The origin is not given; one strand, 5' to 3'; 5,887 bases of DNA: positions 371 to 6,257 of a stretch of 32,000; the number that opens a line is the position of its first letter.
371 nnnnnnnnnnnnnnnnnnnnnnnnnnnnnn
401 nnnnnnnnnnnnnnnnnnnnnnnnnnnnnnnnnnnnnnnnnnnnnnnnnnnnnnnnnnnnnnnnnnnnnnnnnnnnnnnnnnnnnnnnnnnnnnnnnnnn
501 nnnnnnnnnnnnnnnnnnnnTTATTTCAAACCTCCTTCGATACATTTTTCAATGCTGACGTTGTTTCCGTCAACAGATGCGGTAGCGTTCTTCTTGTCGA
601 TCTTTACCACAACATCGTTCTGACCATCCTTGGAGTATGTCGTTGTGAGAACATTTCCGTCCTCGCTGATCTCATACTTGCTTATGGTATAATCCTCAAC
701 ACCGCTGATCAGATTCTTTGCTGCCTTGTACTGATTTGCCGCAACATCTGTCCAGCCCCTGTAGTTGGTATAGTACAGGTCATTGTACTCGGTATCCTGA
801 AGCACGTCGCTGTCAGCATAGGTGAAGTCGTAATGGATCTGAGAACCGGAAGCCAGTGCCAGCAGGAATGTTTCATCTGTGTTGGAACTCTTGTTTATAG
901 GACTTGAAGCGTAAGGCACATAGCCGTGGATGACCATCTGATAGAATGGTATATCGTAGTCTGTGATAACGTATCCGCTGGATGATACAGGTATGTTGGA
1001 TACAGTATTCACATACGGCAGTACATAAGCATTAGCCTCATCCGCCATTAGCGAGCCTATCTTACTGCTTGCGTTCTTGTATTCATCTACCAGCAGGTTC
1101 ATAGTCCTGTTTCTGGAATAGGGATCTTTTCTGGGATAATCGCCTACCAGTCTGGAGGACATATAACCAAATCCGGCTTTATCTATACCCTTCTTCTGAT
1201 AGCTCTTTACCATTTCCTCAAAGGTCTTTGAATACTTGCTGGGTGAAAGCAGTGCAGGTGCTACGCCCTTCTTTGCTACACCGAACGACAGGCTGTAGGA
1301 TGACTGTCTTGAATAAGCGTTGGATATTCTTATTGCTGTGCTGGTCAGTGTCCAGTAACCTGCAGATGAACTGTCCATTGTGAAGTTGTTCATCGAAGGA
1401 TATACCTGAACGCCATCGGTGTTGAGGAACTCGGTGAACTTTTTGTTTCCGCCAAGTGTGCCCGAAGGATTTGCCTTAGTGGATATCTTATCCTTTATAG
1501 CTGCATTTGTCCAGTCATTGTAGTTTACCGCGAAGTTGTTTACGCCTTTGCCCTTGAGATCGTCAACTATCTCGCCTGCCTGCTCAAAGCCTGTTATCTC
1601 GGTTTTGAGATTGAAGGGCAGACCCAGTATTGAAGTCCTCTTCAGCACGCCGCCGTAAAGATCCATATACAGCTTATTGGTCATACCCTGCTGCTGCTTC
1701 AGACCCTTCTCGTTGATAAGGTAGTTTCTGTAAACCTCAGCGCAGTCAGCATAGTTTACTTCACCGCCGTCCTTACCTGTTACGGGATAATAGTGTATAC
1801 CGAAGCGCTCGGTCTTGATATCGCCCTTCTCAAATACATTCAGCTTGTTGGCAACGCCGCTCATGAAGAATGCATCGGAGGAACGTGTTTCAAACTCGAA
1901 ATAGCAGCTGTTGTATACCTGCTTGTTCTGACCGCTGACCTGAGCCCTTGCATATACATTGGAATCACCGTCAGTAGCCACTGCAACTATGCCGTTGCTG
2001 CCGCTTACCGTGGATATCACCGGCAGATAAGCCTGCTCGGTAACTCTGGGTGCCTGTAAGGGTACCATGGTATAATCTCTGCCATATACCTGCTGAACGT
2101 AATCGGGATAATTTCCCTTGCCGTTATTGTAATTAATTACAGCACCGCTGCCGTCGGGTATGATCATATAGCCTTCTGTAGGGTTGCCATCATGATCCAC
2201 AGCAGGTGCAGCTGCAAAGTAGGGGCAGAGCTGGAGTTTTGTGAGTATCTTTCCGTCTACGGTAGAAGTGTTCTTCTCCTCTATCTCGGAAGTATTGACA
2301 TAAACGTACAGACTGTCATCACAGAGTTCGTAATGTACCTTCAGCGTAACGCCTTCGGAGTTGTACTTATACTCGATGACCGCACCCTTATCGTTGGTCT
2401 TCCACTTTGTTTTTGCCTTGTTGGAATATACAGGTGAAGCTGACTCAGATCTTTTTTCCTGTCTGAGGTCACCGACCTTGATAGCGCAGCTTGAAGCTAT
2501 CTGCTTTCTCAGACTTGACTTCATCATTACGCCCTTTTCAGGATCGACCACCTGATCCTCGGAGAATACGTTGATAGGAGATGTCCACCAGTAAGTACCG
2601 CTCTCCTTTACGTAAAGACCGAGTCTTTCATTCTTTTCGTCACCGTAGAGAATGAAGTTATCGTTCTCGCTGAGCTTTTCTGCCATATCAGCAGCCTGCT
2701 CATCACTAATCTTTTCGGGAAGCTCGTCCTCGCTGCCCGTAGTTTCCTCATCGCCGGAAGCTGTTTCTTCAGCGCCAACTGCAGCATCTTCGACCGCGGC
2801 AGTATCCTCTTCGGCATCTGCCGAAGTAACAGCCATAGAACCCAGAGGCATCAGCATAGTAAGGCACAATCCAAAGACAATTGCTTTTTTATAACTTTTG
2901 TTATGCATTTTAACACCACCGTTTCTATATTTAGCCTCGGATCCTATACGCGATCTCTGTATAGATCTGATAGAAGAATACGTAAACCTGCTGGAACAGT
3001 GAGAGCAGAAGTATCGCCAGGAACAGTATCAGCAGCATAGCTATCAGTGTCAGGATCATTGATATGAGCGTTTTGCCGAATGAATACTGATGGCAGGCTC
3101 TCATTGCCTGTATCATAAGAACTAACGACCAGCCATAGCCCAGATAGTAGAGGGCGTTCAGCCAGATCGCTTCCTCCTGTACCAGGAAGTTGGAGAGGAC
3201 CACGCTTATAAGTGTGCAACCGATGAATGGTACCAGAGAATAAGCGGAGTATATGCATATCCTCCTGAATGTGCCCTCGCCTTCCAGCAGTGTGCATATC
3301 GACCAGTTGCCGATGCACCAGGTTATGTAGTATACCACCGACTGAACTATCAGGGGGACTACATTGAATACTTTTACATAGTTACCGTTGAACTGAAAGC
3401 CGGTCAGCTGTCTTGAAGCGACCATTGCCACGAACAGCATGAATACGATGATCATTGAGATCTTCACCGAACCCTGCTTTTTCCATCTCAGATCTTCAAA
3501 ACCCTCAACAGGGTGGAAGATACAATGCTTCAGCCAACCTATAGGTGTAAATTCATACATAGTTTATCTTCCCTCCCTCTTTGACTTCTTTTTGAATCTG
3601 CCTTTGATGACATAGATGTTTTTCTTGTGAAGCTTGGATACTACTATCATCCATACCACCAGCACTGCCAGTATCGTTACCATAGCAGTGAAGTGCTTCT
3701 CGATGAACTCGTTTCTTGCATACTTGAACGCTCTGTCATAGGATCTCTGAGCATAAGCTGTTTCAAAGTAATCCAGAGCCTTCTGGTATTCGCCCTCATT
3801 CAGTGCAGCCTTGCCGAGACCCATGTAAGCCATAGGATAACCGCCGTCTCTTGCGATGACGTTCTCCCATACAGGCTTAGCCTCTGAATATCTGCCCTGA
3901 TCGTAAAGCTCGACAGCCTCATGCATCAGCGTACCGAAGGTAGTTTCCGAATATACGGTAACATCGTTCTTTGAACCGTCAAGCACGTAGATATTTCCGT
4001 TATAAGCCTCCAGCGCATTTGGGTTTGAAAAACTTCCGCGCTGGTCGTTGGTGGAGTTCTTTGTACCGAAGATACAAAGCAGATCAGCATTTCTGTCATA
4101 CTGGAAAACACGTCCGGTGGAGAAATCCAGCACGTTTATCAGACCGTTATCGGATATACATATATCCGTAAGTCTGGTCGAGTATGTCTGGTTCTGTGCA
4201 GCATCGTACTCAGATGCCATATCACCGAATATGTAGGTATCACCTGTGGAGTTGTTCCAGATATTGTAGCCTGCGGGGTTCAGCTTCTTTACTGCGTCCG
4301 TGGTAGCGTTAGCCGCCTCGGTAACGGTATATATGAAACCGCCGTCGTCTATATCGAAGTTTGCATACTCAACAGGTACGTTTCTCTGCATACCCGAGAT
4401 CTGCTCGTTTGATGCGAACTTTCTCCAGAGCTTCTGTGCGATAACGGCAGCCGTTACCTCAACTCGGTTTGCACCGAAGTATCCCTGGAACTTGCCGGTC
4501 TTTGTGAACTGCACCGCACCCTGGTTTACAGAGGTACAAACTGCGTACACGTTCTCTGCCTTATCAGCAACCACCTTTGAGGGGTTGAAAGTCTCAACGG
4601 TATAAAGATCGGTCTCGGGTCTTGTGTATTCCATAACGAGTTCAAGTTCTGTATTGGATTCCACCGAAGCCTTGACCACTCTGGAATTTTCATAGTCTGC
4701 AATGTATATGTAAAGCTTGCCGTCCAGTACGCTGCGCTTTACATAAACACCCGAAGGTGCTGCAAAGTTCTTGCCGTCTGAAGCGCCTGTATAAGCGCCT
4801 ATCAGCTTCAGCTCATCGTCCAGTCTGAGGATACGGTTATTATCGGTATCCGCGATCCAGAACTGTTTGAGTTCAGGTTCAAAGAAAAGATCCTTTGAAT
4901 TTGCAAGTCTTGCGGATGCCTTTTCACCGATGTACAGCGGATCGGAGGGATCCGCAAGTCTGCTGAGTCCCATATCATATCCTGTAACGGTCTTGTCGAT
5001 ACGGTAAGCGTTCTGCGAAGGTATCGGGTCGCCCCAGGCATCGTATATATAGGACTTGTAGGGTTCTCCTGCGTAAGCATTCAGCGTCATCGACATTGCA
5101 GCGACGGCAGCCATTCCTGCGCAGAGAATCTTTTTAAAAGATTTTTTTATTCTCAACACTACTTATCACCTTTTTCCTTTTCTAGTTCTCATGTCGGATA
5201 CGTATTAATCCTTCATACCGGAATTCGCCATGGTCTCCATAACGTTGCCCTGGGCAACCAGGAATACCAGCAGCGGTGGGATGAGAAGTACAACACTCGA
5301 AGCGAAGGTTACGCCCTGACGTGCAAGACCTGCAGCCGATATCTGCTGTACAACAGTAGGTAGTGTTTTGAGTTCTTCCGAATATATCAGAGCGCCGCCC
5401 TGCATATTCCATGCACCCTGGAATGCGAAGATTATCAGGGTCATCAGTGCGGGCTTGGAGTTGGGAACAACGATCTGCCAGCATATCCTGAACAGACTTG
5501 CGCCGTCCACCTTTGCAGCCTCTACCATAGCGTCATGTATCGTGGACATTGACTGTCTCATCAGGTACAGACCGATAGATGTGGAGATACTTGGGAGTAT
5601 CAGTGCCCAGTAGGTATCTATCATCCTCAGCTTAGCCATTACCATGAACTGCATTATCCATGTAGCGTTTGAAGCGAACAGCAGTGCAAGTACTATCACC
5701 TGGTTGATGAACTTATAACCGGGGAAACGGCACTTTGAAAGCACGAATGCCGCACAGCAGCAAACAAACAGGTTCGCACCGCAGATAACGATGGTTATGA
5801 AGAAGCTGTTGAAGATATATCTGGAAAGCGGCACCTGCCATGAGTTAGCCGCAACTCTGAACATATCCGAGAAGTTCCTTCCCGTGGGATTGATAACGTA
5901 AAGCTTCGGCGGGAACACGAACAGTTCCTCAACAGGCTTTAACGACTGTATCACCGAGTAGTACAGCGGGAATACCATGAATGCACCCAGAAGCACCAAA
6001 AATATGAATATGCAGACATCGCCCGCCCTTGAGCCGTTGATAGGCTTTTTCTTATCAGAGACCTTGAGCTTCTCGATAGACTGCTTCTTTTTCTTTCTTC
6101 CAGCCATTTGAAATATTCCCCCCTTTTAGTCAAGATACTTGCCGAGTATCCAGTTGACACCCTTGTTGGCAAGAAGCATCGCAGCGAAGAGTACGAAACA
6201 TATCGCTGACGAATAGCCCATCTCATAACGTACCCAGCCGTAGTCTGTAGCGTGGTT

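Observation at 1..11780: Atypical ABC locus: two LolD/MacB-type ATPases with sugar-type permeases, a giant SBP and three non-transporter surface proteins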

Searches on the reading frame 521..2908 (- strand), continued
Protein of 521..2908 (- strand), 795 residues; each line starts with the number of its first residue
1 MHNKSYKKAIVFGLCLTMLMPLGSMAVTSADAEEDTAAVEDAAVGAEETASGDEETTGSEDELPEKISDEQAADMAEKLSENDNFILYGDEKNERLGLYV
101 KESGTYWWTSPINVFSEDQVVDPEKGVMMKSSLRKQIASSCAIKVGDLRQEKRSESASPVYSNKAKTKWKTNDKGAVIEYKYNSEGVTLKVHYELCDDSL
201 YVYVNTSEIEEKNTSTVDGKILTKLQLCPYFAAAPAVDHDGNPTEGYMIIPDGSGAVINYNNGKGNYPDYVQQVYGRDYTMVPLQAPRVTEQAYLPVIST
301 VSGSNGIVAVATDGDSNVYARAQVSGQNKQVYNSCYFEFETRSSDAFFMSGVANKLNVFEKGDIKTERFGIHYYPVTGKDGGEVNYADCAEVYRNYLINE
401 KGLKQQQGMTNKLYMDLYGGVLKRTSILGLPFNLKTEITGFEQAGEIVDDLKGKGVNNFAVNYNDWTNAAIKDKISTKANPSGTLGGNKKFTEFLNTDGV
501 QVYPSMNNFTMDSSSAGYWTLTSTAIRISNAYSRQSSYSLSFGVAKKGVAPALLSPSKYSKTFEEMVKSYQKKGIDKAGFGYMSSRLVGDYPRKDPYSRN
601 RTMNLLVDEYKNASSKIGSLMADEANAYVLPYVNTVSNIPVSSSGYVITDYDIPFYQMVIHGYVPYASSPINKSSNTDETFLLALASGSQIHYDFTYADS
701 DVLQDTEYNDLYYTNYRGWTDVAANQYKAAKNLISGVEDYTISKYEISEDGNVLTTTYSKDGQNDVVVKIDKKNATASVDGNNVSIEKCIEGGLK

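Call 105: fold_search(model_id=the predicted structure, library=pdb)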
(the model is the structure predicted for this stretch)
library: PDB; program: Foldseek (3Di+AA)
matches with E <= 10: 1167; with E <= 0.001: 207
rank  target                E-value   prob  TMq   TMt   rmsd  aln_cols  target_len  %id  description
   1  5opq_A                1.6e-25  1.00  0.53  0.62   8.2       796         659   12  A 3,6-anhydro-D-galactosidase produced by Zobellia galactanivorans. This is an exo-lytic enzyme that hydrolyzes termin (released 2017-11-29)
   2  8rzk_A                1.1e-24  1.00  0.53  0.62   8.2       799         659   11  The Michaelis complex of ZgGH129 D486N from Zobellia galactanivorans with neo-b/k-oligo-carrageenan tetrasaccharide (b (released 2024-07-31)
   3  5opq_D                2.1e-24  1.00  0.52  0.61   8.2       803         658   12  A 3,6-anhydro-D-galactosidase produced by Zobellia galactanivorans. This is an exo-lytic enzyme that hydrolyzes termin (released 2017-11-29)
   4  5wzq_B                2.3e-22  1.00  0.55  0.69   7.4       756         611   10  Alpha-N-acetylgalactosaminidase NagBb from Bifidobacterium bifidum - quadruple mutant (released 2017-06-07)
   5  5wzp_B                4.4e-22  1.00  0.53  0.67   7.6       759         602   12  Alpha-N-acetylgalactosaminidase NagBb from Bifidobacterium bifidum - ligand free (released 2017-06-07)
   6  5wzp_A                4.7e-22  1.00  0.54  0.69   7.2       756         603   12  Alpha-N-acetylgalactosaminidase NagBb from Bifidobacterium bifidum - ligand free (released 2017-06-07)
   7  5wzn_A                8.1e-22  1.00  0.54  0.67   7.5       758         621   12  Alpha-N-acetylgalactosaminidase NagBb from Bifidobacterium bifidum - GalNAc complex (released 2017-06-07)
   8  5wzr_A                2.0e-21  1.00  0.56  0.69   7.0       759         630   12  Alpha-N-acetylgalactosaminidase NagBb from Bifidobacterium bifidum - Gal-NHAc-DNJ complex (released 2017-06-07)
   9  5wzq_A                2.0e-21  1.00  0.53  0.68   7.8       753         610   11  Alpha-N-acetylgalactosaminidase NagBb from Bifidobacterium bifidum - quadruple mutant (released 2017-06-07)
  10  5wzn_B                5.3e-21  1.00  0.54  0.68   7.3       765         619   12  Alpha-N-acetylgalactosaminidase NagBb from Bifidobacterium bifidum - GalNAc complex (released 2017-06-07)
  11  5wzr_B                2.9e-20  1.00  0.56  0.69   7.1       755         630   12  Alpha-N-acetylgalactosaminidase NagBb from Bifidobacterium bifidum - Gal-NHAc-DNJ complex (released 2017-06-07)
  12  5aed_A                3.3e-13  1.00  0.44  0.50   9.6       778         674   10  A bacterial protein structure in glycoside hydrolase family 31 (released 2016-02-10)
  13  6gwg                  3.6e-13  1.00  0.41  0.57   9.0       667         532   10  Alpha-galactosidase from Thermotoga maritima in complex with cyclohexene-based carbasugar mimic of galactose covalently  (released 2018-08-22)
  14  6gwf                  5.3e-13  1.00  0.42  0.58   9.4       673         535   10  Alpha-galactosidase mutant D387A from Thermotoga maritima in complex with intact cyclohexene-based carbasugar mimic of g (released 2018-08-22)
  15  6phu                  5.3e-13  1.00  0.42  0.46   9.9       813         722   10  SpAga wild type apo structure (released 2019-10-02)
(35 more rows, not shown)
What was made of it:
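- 521..2908 (-): Secreted or N-terminally anchored DUF5696 protein (795 aa) with a predicted GH129-like fold: an N-terminal beta-sandwich, a (beta/alpha)8 barrel and a C-terminal beta-sandwich. GH31, GH36 and GH97 follow (call 105).
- On Glycoside hydrolase family 129 (for DUF5696): The 11 best Foldseek hits are all GH129 chains, E = 1.6e-25 to 2.9e-20 (call 105).
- Closest known: Glycoside hydrolase family 129. Same: Foldseek gives E = 1e-25 to 1e-20 and target-normalised TM 0.61-0.69 (call 105).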

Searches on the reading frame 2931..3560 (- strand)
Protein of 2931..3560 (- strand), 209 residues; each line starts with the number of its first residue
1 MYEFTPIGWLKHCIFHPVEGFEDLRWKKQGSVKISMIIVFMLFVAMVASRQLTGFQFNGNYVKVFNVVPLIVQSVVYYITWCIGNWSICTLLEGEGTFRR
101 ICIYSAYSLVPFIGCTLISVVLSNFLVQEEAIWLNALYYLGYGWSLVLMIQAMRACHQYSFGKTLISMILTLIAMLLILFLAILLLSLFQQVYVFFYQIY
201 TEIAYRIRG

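Call 3: search_protein_families(library=pfam, proteins=[window:2931-3560:-], max_evalue=0.01)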
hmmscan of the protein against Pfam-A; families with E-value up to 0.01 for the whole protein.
window:2931-3560:- (209 aa): 1 family
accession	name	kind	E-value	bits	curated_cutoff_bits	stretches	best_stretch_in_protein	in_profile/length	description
PF04893.22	Yip1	-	5.2e-15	56.2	28.6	1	13-181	3-172/173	Yip1 domain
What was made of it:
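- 2931..3560 (-): Yip1-family polytopic membrane protein (209 aa). Yip1 E = 5e-15 (call 3).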

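Call 5: search_protein_families(library=ncbifam, proteins=[window:2931-3560:-], max_evalue=0.001)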
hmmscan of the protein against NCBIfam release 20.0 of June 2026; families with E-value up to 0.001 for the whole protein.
window:2931-3560:- (209 aa): 0 families

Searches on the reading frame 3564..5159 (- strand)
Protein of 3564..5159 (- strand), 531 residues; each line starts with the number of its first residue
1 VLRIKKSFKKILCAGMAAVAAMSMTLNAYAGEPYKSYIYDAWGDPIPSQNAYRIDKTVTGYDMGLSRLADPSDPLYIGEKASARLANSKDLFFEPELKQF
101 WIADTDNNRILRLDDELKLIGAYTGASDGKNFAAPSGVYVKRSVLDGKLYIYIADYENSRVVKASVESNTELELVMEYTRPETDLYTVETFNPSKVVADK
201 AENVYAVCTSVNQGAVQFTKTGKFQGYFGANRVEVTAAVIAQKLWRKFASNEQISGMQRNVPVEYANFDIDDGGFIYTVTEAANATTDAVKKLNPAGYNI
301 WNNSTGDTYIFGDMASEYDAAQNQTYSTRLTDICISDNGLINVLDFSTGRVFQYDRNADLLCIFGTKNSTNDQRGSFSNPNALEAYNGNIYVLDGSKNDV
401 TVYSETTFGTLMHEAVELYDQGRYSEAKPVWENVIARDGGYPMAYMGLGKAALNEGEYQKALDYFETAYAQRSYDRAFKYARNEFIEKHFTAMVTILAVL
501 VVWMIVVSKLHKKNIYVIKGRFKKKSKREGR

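Call 3: search_protein_families(library=pfam, proteins=[window:3564-5159:-], max_evalue=0.01)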
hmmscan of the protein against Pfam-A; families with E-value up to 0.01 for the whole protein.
window:3564-5159:- (531 aa): 7 families
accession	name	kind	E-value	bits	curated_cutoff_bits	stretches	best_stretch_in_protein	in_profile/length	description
PF01436.27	NHL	-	5.1e-11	42.5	20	0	331-354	5-28/28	NHL repeat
PF13432.12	TPR_16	-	8.1e-11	42.6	32.7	1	415-475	4-64/65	Tetratricopeptide repeat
PF07719.23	TPR_2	-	1.1e-07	31.9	27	1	443-470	2-29/34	Tetratricopeptide repeat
PF00515.34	TPR_1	-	2.2e-06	27.7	27.8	1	444-468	3-27/34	Tetratricopeptide repeat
PF14559.12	TPR_19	-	3.6e-05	24.4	25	1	418-468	1-51/68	Tetratricopeptide repeat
PF13428.12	TPR_14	-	0.00038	21.3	23.5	0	444-478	3-37/44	Tetratricopeptide repeat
PF13424.12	TPR_12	-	0.0036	17.9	30.1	0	424-470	26-73/77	Tetratricopeptide repeat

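Call 5: search_protein_families(library=ncbifam, proteins=[window:3564-5159:-], max_evalue=0.001)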
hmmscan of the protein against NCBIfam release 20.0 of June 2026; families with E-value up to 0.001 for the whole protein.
window:3564-5159:- (531 aa): 3 families
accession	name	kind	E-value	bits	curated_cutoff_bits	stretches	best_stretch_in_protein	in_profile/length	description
NF035926.1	scyF_NHL_VPEP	equivalog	4.9e-11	42.4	350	2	99-240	164-295/376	scytonemin biosynthesis PEP-CTERM protein ScyF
TIGR02552.1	LcrH_SycD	equivalog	8.5e-06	25.5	104.8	1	398-480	8-90/136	SycD/LcrH family type III secretion system chaperone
NF033920.0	C39_PA2778_fam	equivalog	0.00045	19.7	150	1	410-474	158-222/255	PA2778 family cysteine peptidase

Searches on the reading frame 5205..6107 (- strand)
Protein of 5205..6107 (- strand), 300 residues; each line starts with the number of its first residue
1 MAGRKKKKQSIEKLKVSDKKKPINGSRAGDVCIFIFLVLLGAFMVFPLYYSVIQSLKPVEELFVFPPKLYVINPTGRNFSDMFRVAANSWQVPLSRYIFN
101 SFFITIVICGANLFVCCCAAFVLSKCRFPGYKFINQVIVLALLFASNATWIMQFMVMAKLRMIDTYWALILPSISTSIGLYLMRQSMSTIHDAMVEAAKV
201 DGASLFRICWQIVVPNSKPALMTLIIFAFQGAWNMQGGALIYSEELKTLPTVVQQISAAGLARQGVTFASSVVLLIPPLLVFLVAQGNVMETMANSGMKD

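Call 3: search_protein_families(library=pfam, proteins=[window:5205-6107:-], max_evalue=0.01)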
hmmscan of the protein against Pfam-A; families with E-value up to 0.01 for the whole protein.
window:5205-6107:- (300 aa): 1 family
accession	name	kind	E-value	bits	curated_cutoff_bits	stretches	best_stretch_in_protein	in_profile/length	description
PF00528.27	BPD_transp_1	-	1.4e-09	38.3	26.4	1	149-266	33-155/184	Binding-protein-dependent transport system inner membrane component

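Call 5: search_protein_families(library=ncbifam, proteins=[window:5205-6107:-], max_evalue=0.001)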
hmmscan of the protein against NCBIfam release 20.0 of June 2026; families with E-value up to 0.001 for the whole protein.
window:5205-6107:- (300 aa): 14 families
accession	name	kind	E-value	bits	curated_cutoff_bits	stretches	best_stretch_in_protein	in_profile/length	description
NF008210.0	PRK10973.1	equivalog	2.6e-27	96.2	297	1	30-295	9-278/281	sn-glycerol-3-phosphate ABC transporter permease UgpE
NF040932.1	ABC_arch_GlcU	equivalog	9.2e-18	64.8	340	1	34-284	6-255/272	glucose ABC transporter permease GlcU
NF008231.0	PRK10998.1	equivalog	7.2e-09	35.6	261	1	91-300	78-296/296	maltose ABC transporter permease MalG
TIGR01581.1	Mo_ABC_porter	hypoth_equivalog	1.5e-07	31.2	210.3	1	111-276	32-217/225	ABC transporter permease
TIGR00969.1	3a0106s02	subfamily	1.5e-06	27.9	240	1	100-277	65-259/272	sulfate ABC transporter permease subunit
TIGR02139.1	permease_CysT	equivalog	1.7e-06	27.8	246.1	1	56-276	13-247/265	sulfate ABC transporter permease subunit CysT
TIGR02141.1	modB_ABC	equivalog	2.2e-06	27.4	182.6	1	142-240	56-156/208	molybdate ABC transporter permease subunit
NF011624.0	PRK15050.1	equivalog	3.1e-06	26.5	247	1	183-261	177-259/297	2-aminoethylphosphonate ABC transporter permease subunit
NF007047.0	PRK09500.1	equivalog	3.2e-06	26.9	326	1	98-230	60-194/257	spermidine/putrescine ABC transporter permease PotC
NF006939.0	PRK09421.1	equivalog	3.4e-06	26.6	262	1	102-240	16-169/230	molybdate ABC transporter permease subunit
TIGR02140.1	permease_CysW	equivalog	2e-05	24.2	329.1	1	101-284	52-251/261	sulfate ABC transporter permease subunit CysW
TIGR03226.1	PhnU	equivalog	5.3e-05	22.8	283.45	1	185-255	200-271/311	2-aminoethylphosphonate ABC transporter permease subunit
NF040931.1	ABC_arch_GlcT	equivalog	0.00015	21.5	360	1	149-229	122-212/278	glucose ABC transporter permease GlcT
NF040839.1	tungstate_WtpB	equivalog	0.00034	20.3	340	1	63-284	16-243/251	tungstate ABC transporter permease WtpB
